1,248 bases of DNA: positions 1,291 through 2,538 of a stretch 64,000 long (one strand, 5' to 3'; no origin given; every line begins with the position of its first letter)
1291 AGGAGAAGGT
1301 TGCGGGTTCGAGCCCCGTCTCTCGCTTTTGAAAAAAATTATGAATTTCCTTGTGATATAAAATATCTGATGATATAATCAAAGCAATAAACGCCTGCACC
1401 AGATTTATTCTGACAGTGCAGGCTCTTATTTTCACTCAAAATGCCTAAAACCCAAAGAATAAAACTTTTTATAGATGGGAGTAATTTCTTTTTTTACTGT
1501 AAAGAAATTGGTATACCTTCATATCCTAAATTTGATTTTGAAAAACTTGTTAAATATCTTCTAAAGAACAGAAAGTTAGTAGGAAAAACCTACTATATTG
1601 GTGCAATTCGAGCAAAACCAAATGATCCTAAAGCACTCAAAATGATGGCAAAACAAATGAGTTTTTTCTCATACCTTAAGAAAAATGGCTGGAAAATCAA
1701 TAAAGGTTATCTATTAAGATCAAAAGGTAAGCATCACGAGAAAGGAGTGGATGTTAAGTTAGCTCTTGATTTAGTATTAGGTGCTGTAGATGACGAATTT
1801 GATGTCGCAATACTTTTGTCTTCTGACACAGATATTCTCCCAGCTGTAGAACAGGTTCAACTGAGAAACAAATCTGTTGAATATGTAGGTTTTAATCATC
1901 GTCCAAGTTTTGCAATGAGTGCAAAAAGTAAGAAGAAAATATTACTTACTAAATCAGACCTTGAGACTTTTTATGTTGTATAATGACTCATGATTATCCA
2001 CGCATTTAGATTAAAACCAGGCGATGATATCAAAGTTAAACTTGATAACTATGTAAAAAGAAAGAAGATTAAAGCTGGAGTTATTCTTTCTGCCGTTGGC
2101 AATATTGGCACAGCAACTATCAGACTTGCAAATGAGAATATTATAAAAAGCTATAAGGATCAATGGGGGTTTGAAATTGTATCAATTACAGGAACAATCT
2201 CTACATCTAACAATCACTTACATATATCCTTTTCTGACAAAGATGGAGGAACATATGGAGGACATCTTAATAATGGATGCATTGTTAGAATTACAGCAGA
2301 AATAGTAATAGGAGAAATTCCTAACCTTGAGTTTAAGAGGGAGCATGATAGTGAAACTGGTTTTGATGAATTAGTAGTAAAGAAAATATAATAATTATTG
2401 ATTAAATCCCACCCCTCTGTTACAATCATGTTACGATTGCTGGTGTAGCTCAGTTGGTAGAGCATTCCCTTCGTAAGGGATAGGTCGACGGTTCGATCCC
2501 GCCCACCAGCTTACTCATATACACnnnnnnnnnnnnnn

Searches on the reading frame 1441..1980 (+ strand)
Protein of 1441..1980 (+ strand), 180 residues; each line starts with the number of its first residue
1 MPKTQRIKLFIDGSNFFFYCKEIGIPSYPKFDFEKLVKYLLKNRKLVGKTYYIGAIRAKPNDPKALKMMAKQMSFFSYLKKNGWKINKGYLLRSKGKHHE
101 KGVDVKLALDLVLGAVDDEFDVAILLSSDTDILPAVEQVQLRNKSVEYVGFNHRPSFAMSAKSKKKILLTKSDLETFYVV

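Call 3: search_protein_families(library=pfam, proteins=[window:1441-1980:+], max_evalue=10)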
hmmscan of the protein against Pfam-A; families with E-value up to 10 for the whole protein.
window:1441-1980:+ (180 aa): 1 family
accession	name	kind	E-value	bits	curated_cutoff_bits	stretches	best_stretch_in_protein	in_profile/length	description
PF01936.24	NYN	-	1.7e-18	67.9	24.2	1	6-160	1-133/145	NYN domain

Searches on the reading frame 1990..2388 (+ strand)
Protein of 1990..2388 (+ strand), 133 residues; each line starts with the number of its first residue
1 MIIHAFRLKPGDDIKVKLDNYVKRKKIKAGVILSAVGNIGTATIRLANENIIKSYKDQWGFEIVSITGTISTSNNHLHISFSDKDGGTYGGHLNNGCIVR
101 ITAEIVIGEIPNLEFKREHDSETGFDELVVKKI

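Call 3: search_protein_families(library=pfam, proteins=[window:1990-2388:+], max_evalue=10)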
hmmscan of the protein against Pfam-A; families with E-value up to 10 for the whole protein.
window:1990-2388:+ (133 aa): 2 families
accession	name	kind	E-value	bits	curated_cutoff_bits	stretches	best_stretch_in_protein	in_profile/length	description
PF03479.20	PCC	-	3.5e-30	105.2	25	1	3-111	2-116/117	Plants and Prokaryotes Conserved (PCC) domain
PF11190.13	DUF2976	-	0.15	12.4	28.2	1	12-67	13-69/87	Protein of unknown function (DUF2976)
